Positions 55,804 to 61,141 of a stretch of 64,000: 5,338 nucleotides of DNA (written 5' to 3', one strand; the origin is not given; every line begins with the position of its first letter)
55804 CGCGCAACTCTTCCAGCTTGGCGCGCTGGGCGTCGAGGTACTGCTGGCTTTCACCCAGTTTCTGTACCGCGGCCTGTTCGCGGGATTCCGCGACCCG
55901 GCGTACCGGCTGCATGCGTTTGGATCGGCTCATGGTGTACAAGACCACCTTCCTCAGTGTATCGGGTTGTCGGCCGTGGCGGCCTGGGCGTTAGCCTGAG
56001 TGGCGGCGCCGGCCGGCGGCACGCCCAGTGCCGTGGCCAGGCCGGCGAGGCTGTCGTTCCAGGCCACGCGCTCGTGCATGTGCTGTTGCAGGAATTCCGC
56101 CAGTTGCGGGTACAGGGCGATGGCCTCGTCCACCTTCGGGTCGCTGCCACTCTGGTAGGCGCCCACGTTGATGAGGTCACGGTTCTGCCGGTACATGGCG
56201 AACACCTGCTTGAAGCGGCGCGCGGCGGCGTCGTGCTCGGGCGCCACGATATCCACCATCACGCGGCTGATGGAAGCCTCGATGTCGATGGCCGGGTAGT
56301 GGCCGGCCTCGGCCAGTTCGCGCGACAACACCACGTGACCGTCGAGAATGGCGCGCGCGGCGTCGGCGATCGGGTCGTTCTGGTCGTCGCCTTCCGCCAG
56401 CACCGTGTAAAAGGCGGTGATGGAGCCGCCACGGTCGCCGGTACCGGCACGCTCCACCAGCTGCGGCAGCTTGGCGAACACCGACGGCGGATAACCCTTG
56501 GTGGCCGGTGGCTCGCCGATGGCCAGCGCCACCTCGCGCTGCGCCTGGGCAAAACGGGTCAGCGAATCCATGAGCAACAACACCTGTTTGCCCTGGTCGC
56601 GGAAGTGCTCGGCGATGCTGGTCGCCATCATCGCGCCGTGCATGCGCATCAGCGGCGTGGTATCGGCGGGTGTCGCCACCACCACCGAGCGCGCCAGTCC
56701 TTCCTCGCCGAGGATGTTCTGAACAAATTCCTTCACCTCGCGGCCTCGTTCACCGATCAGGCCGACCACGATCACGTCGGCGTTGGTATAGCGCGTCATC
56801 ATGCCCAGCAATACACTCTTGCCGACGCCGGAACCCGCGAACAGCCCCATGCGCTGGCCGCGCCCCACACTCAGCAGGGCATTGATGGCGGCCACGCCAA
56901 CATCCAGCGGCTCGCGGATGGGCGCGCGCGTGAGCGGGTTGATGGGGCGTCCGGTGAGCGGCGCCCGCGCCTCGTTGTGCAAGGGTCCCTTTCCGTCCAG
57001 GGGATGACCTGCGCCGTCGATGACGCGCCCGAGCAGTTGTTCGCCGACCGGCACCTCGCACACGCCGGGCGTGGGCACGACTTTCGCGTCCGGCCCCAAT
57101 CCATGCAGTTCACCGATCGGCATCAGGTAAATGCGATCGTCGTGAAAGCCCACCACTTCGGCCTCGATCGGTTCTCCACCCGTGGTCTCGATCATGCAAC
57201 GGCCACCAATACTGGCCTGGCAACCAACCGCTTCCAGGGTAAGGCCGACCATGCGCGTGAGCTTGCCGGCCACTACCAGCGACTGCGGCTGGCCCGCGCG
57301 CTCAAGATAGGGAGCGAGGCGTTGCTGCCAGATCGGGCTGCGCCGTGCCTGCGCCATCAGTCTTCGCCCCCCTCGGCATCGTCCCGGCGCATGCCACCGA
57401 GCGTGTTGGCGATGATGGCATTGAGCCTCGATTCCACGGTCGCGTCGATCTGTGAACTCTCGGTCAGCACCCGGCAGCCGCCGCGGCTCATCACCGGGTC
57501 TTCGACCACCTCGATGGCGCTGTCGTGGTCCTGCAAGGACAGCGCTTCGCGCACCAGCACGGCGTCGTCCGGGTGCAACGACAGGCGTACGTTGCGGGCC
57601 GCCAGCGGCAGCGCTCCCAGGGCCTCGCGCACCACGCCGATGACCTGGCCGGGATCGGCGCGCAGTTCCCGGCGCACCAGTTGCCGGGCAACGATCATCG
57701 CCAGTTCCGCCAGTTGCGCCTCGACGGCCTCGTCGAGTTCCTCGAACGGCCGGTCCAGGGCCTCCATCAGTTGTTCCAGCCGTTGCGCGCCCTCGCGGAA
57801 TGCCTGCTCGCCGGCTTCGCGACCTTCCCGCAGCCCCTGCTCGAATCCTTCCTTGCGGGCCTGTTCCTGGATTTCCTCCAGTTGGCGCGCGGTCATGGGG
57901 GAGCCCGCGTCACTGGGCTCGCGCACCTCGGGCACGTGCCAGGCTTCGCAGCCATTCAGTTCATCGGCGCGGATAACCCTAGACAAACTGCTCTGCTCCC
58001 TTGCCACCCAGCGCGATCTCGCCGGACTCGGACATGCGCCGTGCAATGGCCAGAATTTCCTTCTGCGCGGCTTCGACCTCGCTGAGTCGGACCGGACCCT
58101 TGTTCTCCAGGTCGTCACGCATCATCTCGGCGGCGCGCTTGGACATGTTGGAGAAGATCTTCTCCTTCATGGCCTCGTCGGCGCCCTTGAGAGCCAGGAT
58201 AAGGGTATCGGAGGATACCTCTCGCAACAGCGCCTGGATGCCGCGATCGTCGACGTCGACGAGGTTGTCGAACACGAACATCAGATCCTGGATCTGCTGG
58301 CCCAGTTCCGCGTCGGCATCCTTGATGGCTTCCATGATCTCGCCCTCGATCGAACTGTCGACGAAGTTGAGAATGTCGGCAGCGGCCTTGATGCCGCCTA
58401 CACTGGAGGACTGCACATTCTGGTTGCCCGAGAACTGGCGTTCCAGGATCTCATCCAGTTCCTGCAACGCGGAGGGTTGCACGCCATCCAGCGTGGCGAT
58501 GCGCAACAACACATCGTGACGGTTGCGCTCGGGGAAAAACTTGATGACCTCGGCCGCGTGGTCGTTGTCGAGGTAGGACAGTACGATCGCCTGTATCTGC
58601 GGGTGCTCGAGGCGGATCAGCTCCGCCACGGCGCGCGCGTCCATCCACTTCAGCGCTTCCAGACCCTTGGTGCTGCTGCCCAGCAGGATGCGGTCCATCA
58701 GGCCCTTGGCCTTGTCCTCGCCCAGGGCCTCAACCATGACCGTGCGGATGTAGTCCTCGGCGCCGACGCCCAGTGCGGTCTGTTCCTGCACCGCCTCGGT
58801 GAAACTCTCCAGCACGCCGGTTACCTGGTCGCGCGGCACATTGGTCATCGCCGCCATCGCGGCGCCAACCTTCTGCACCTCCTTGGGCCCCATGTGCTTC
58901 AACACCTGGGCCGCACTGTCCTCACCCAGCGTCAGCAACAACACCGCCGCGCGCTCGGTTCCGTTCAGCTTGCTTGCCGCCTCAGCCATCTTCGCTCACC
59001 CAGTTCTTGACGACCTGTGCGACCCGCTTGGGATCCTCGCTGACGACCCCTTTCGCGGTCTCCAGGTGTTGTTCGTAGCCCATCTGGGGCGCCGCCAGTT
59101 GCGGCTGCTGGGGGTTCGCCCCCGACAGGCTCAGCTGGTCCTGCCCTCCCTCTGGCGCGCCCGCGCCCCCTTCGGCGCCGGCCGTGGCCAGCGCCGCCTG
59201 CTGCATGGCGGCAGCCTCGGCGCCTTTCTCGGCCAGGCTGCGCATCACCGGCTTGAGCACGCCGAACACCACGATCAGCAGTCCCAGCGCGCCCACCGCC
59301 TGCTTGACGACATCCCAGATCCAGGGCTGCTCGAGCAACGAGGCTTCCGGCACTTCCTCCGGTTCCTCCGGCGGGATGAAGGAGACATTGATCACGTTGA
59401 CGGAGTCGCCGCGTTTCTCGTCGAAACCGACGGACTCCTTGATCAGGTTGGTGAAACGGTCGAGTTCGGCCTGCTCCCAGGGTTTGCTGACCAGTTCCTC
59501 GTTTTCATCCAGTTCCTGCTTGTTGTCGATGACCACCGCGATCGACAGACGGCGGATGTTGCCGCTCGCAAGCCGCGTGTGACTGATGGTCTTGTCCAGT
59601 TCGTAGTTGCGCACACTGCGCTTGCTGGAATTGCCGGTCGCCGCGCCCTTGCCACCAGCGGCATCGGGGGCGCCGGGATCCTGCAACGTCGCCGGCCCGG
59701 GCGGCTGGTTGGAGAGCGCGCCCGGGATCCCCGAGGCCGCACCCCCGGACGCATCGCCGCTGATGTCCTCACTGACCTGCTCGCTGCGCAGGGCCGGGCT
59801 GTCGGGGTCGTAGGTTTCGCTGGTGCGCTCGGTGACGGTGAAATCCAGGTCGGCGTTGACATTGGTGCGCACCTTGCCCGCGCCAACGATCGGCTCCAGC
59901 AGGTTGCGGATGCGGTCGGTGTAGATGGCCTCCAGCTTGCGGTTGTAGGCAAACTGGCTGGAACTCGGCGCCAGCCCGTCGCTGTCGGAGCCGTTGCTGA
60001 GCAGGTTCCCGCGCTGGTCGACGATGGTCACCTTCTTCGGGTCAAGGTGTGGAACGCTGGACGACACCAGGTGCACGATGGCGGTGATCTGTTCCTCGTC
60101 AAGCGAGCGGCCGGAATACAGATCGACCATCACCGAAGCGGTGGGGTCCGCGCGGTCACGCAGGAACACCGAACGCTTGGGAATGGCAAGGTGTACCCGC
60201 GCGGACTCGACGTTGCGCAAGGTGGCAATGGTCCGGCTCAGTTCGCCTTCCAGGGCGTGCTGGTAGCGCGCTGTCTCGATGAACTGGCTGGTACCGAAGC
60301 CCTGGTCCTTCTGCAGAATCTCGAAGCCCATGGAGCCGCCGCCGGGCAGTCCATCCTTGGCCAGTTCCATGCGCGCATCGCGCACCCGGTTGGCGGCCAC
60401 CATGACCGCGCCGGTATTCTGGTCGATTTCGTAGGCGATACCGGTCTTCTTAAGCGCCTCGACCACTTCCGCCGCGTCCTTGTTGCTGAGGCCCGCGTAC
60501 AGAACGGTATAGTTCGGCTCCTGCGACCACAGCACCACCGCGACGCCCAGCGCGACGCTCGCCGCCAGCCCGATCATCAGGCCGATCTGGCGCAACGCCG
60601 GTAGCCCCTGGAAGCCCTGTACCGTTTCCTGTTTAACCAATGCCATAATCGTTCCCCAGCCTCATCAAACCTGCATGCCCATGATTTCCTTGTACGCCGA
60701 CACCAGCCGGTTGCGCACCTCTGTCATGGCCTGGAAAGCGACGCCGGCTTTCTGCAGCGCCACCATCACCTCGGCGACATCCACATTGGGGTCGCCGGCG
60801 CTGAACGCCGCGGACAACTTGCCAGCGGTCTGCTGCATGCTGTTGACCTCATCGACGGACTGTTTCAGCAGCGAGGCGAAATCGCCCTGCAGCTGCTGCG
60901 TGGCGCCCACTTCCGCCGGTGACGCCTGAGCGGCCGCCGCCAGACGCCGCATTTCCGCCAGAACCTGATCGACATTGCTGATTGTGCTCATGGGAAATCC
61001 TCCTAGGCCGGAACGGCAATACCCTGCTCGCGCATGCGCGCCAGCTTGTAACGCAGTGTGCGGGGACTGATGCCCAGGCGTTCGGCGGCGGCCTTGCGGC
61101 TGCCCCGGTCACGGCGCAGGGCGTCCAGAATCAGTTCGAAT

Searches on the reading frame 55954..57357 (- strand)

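Call 5: search_protein_families(library=pfam, proteins=[window:55954-57357:-], max_evalue=0.01)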
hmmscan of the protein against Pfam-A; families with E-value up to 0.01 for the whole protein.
window:55954-57357:- (467 aa): 3 families
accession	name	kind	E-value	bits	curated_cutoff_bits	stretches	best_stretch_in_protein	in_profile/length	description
PF00006.31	ATP-synt_ab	-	2.6e-87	292.4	29.5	1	154-364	1-213/213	ATP synthase alpha/beta family, nucleotide-binding domain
PF18269.6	T3SS_ATPase_C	-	2.3e-27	95.1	22.7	1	371-441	1-71/72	T3SS EscN ATPase C-terminal domain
PF02874.29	ATP-synt_ab_N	-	0.0014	19.5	20.9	1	36-96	4-68/69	ATP synthase alpha/beta family, beta-barrel domain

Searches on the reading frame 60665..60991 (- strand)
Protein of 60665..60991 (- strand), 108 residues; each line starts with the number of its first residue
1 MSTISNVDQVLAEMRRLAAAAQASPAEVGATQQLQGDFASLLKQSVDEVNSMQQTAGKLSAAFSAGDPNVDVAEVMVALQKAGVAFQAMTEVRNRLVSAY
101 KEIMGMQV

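Call 45: search_protein_families(library=pfam, proteins=[window:60665-60991:-], max_evalue=0.001)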
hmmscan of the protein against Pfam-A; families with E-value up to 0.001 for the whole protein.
window:60665-60991:- (108 aa): 1 family
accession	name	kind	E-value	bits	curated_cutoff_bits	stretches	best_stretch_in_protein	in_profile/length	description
PF02049.23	FliE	-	6.8e-29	100.3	22.4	1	20-108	3-89/89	Flagellar hook-basal body complex protein FliE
